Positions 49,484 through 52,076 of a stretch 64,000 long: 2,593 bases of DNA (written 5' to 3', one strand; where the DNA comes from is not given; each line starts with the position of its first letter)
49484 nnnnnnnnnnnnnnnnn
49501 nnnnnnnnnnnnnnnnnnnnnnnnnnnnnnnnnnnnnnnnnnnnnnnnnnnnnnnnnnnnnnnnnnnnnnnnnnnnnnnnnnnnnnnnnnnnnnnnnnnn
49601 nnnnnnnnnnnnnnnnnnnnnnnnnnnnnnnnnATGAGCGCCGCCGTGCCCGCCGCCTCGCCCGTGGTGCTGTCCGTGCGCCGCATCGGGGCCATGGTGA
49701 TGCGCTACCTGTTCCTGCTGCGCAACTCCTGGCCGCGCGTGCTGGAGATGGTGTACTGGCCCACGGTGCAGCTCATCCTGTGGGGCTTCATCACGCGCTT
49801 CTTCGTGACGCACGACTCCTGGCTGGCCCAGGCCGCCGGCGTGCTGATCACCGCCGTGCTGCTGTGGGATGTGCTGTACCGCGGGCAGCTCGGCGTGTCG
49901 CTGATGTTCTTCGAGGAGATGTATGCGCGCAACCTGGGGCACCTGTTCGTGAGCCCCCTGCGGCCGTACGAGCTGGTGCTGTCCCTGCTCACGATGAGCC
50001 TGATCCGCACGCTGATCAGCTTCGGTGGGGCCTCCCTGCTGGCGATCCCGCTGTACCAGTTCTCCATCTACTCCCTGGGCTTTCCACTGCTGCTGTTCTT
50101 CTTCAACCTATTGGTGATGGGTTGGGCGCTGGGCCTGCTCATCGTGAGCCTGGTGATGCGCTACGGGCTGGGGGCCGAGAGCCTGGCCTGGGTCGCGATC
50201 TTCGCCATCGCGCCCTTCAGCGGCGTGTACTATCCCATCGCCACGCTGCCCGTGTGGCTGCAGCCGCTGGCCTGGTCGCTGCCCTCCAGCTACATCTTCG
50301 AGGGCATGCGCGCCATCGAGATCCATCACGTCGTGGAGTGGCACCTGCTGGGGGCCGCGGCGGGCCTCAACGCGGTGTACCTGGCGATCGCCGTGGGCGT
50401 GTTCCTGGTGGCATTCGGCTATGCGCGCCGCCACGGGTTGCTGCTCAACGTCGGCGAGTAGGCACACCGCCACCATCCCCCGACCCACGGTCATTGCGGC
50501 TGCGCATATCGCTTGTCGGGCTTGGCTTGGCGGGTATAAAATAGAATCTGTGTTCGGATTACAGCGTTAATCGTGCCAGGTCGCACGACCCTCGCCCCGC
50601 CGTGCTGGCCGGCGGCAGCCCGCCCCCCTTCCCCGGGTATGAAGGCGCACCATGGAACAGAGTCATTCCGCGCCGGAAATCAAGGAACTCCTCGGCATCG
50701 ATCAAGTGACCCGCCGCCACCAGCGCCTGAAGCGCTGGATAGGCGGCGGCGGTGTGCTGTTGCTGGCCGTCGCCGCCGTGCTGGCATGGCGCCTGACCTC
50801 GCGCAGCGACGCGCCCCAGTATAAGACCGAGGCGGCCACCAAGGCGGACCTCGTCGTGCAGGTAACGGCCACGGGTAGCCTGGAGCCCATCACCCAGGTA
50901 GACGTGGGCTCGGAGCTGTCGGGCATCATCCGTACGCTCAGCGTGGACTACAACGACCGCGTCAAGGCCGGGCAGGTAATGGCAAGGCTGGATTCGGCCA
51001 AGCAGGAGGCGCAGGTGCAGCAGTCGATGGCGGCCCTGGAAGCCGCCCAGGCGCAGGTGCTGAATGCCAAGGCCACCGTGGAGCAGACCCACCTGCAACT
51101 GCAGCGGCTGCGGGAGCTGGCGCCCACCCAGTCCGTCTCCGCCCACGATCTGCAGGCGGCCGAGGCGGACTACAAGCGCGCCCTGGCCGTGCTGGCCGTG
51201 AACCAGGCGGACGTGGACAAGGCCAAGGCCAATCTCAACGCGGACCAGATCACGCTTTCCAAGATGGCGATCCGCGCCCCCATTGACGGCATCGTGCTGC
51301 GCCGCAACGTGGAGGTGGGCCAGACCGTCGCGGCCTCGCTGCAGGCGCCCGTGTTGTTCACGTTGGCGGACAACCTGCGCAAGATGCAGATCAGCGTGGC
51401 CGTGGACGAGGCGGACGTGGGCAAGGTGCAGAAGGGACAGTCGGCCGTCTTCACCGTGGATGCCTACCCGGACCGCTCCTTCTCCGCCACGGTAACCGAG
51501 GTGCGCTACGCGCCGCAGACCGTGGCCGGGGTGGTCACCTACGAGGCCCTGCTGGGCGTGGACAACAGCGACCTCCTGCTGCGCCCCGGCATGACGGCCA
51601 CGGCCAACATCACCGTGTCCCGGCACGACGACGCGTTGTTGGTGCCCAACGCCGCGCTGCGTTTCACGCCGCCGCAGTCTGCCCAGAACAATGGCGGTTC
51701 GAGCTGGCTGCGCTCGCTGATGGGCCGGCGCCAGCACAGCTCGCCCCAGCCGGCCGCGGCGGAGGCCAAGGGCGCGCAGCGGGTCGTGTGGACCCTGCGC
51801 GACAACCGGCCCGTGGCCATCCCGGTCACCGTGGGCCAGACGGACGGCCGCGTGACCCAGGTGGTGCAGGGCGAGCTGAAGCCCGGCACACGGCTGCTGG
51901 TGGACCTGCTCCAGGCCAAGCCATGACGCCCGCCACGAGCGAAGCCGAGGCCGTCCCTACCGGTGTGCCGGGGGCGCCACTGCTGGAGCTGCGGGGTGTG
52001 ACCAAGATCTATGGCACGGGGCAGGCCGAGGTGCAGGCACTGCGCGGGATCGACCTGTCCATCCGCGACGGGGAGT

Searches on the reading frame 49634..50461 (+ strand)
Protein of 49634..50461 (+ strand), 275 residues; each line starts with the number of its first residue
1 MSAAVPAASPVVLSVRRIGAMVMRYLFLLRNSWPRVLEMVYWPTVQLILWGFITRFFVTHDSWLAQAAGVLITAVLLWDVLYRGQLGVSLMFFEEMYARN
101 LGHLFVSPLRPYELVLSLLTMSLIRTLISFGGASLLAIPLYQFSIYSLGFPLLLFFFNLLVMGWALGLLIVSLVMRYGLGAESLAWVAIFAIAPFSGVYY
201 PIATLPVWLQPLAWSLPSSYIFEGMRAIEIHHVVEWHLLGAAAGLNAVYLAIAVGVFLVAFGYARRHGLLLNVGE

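Call 25: search_protein_families(library=pfam, proteins=[window:49634-50461:+], max_evalue=0.00001)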
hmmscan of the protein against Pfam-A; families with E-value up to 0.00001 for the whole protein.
window:49634-50461:+ (275 aa): 2 families
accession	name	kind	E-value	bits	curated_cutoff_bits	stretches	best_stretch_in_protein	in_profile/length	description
PF01061.29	ABC2_membrane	-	8.2e-10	39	26.9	1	38-229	19-210/211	ABC-2 type transporter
PF12698.13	ABC2_membrane_3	-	2.7e-07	30.4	31.6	1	89-261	181-345/347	ABC-2 family transporter protein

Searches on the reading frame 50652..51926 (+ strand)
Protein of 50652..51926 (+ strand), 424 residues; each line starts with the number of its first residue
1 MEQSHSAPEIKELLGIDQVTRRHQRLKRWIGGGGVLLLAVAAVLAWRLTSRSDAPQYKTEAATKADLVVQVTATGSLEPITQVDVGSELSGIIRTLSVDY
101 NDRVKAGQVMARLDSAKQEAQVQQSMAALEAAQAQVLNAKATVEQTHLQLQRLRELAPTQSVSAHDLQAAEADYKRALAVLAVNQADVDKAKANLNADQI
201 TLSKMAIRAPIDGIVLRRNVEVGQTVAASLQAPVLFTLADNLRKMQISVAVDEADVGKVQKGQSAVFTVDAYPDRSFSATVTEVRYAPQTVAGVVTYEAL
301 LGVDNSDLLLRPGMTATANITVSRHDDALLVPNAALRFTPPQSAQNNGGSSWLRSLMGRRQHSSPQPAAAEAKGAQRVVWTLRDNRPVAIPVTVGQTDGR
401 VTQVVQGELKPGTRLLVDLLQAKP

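Call 25: search_protein_families(library=pfam, proteins=[window:50652-51926:+], max_evalue=0.00001)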
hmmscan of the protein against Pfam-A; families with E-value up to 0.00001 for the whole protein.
window:50652-51926:+ (424 aa): 3 families
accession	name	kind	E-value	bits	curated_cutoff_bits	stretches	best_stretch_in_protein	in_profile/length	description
PF16576.10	HlyD_D23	-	3.1e-21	76.1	30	1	80-316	17-214/214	Barrel-sandwich domain of CusB or HlyD membrane-fusion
PF13437.12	HlyD_3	-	1.7e-14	54.9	22.2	1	207-313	2-106/106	HlyD family secretion protein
PF13533.13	Biotin_lipoyl_2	-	3.5e-07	30.3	29.8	0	88-114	6-32/32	Biotin-lipoyl like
